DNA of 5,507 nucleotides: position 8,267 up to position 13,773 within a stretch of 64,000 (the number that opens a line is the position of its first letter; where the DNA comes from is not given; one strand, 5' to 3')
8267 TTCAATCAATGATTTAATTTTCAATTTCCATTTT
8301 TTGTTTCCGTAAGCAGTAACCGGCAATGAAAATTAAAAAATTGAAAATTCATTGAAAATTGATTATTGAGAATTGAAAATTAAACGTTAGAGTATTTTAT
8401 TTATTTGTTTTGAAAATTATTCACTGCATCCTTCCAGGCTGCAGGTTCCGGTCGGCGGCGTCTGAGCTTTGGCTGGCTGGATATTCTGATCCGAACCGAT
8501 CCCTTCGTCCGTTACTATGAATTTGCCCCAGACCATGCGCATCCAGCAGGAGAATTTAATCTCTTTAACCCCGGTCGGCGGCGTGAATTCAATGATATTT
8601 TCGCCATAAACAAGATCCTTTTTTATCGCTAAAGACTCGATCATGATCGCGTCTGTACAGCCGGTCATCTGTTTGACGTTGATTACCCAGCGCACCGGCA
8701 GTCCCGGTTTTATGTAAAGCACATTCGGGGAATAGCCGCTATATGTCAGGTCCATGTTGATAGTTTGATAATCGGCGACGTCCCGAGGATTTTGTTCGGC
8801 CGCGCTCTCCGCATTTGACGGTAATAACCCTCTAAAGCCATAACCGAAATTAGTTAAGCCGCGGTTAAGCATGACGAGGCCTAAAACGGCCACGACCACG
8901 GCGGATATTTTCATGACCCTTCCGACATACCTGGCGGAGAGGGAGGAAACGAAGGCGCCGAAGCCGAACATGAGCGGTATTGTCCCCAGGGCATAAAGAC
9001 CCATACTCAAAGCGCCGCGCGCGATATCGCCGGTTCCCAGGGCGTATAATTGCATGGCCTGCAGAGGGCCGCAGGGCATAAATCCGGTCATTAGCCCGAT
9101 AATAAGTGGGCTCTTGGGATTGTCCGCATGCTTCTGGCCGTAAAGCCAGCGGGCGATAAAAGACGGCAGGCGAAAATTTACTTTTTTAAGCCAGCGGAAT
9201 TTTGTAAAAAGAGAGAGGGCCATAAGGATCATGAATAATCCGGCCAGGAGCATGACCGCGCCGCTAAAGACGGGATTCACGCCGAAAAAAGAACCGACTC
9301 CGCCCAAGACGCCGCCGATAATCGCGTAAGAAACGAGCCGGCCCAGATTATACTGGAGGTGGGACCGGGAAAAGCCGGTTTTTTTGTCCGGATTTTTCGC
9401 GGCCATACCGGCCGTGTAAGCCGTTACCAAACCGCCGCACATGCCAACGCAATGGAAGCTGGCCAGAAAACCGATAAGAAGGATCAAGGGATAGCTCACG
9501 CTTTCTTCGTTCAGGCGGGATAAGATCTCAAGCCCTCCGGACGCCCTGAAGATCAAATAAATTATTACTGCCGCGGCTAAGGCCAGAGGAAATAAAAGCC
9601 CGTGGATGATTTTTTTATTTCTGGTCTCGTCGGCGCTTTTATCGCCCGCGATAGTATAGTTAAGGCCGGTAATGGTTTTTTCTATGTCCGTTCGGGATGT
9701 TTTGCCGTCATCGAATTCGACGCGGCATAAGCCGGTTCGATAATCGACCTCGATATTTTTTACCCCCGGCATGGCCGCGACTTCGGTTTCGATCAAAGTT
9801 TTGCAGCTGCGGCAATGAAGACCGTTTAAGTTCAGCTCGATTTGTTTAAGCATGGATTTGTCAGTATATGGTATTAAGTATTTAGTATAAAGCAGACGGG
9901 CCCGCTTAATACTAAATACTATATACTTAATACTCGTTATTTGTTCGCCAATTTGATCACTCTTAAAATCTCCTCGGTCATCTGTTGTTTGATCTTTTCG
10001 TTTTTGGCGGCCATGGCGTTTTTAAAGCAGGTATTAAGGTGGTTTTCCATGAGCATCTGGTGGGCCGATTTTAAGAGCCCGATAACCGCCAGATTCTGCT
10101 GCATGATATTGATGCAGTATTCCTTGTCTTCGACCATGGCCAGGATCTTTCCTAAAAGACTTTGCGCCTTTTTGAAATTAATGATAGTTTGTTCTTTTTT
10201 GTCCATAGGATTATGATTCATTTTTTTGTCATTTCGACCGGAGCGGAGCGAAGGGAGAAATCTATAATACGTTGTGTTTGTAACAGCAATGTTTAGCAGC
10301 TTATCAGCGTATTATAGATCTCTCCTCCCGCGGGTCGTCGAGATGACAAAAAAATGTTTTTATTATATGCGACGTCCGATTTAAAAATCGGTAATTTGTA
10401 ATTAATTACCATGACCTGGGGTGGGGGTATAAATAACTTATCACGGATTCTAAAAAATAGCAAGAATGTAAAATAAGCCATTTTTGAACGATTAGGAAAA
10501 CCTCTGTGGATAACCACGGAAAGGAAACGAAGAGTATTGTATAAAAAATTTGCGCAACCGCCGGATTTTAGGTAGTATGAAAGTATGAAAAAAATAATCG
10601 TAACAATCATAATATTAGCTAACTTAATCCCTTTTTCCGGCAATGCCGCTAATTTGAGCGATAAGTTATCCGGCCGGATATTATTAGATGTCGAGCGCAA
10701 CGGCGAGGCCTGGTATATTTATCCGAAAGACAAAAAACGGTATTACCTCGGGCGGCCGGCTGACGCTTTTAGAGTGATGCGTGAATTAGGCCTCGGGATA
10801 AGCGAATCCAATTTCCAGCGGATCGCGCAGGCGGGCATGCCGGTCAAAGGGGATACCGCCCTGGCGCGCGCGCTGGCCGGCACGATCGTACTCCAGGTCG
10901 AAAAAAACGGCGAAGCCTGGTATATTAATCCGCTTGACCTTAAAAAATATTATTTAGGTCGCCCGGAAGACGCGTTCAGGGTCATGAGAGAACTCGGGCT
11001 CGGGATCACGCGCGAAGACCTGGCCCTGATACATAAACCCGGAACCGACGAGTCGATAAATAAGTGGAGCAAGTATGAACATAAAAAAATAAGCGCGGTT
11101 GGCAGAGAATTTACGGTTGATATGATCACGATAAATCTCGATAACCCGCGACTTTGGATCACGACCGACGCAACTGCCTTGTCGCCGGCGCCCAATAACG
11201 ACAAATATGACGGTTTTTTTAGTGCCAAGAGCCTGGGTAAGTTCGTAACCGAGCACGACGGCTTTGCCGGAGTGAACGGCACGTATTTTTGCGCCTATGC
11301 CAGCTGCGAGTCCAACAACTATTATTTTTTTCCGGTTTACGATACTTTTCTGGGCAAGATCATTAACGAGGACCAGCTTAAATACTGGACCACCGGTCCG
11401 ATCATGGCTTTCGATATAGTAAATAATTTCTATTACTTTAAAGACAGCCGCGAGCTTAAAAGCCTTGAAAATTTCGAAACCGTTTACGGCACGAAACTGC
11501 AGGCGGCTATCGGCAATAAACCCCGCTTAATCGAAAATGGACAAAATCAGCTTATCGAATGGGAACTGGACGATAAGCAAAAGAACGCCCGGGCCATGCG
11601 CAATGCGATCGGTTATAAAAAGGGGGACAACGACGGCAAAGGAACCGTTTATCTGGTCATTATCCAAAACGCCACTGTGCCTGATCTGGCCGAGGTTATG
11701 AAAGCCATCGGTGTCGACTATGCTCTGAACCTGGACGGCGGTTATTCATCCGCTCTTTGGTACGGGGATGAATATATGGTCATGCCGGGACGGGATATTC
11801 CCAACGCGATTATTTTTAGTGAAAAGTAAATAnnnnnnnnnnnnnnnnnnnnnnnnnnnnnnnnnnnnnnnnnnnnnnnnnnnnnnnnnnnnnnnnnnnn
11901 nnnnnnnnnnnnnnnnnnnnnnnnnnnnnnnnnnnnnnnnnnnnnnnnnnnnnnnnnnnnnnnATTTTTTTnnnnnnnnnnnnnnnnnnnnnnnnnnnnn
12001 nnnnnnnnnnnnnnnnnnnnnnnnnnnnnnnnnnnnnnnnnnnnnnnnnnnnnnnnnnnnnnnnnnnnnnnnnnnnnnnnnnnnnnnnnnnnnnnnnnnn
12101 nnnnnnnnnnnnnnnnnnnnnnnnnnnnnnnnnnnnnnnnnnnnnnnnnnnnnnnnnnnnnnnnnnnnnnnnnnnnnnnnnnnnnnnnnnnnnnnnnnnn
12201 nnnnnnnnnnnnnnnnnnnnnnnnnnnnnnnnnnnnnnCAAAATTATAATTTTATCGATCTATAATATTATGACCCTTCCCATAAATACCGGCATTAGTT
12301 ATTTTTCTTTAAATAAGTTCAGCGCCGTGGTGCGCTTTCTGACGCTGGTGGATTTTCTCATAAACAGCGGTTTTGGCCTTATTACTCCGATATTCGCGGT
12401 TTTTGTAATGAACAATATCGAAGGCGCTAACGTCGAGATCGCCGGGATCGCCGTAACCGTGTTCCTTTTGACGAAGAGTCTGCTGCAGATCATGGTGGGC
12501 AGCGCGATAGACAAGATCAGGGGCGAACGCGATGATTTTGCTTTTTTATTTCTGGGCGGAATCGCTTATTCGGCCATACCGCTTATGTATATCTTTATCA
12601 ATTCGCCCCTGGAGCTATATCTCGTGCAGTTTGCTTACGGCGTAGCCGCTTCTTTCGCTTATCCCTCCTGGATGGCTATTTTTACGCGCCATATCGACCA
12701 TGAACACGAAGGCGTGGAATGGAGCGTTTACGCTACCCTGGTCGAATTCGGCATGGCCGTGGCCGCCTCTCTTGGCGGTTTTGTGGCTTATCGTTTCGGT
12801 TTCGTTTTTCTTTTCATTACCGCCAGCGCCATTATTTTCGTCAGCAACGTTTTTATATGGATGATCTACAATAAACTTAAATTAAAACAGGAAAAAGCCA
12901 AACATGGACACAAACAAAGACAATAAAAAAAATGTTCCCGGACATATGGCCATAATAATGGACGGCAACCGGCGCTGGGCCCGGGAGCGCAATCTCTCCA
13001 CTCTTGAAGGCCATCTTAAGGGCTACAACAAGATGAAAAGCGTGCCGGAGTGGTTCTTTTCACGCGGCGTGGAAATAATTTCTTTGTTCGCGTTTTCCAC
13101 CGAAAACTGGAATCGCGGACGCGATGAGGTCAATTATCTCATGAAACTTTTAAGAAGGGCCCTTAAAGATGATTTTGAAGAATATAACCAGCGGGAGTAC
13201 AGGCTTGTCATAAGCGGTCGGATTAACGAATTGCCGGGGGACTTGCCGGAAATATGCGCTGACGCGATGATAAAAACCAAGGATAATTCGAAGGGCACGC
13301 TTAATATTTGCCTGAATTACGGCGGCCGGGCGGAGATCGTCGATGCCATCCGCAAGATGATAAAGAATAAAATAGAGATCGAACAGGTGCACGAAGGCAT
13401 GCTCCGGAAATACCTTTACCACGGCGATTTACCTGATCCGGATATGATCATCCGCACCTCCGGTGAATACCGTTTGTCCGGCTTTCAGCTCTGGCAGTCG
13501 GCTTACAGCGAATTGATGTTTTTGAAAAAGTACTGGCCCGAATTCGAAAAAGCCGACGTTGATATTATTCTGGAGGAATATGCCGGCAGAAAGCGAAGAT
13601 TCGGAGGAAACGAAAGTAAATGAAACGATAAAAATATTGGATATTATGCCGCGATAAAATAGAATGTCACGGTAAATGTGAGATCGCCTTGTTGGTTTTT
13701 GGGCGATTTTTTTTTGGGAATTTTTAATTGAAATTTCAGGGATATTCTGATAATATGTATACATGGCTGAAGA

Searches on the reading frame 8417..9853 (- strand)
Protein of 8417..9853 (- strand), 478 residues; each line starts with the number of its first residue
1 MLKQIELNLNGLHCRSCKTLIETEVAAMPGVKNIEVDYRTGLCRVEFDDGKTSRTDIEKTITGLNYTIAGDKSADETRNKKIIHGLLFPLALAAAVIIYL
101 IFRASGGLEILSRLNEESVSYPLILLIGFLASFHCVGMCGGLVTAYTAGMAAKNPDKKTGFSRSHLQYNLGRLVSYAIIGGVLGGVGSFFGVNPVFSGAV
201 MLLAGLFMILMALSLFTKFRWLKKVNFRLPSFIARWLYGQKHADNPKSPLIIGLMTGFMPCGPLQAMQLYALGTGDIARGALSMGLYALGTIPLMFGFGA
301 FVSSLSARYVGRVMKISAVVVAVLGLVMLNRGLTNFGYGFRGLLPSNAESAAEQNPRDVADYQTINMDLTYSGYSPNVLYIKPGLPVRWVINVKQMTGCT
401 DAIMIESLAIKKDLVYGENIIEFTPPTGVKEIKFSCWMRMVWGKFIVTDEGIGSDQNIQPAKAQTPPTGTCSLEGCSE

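Call 51: search_protein_families(library=pfam, proteins=[window:8417-9853:-], max_evalue=0.00001)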
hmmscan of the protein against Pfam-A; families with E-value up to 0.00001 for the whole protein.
window:8417-9853:- (478 aa): 2 families
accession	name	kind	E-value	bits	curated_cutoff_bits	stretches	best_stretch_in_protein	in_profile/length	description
PF13386.12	DsbD_2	-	1.5e-46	159.3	24.9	1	124-326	2-198/199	Cytochrome C biogenesis protein transmembrane region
PF00403.32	HMA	-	1.9e-11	44.6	24.8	1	7-66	2-61/62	Heavy-metal-associated domain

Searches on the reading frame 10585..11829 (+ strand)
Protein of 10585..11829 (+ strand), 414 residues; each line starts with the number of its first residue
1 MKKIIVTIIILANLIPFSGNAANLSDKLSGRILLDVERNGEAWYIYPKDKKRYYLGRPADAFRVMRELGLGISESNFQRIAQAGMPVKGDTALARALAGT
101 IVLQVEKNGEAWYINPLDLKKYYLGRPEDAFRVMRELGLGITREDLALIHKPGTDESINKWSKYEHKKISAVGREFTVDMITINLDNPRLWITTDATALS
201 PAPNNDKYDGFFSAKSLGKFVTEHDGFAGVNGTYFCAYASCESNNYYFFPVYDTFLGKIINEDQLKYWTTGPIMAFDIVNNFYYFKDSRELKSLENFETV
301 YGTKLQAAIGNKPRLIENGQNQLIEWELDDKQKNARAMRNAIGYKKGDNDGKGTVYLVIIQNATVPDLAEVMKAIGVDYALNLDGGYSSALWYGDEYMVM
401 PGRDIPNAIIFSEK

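Call 51: search_protein_families(library=pfam, proteins=[window:10585-11829:+], max_evalue=0.00001)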
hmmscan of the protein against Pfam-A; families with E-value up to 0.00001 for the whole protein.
window:10585-11829:+ (414 aa): 1 family
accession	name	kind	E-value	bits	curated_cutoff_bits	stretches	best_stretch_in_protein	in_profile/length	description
PF09992.14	NAGPA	-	1.2e-19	71.6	25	1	297-411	54-168/169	Phosphodiester glycosidase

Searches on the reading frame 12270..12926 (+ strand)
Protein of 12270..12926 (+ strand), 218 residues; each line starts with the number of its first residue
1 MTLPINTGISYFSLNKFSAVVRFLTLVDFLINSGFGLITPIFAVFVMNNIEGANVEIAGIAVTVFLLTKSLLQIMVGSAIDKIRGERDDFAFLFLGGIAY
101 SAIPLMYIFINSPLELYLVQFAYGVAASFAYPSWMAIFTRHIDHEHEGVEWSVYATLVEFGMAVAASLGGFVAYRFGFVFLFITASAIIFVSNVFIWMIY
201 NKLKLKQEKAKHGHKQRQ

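Call 51: search_protein_families(library=pfam, proteins=[window:12270-12926:+], max_evalue=0.00001)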
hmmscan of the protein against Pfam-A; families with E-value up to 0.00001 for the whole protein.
window:12270-12926:+ (218 aa): 1 family
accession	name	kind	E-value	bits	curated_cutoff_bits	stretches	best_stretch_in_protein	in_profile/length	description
PF07690.21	MFS_1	-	1.1e-19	71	33.4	1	27-204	4-175/347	Major Facilitator Superfamily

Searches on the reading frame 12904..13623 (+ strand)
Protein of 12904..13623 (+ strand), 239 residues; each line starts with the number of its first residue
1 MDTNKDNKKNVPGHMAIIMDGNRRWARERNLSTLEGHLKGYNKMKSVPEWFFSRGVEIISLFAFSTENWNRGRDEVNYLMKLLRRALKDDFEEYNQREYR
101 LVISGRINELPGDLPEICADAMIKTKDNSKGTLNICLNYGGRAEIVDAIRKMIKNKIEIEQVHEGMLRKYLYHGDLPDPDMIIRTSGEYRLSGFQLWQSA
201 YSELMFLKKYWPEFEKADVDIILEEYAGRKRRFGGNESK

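Call 51: search_protein_families(library=pfam, proteins=[window:12904-13623:+], max_evalue=0.00001)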
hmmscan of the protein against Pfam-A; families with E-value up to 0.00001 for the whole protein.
window:12904-13623:+ (239 aa): 1 family
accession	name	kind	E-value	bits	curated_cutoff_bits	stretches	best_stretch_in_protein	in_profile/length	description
PF01255.24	Prenyltransf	-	2.3e-76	256.6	27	1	18-234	1-219/219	Putative undecaprenyl diphosphate synthase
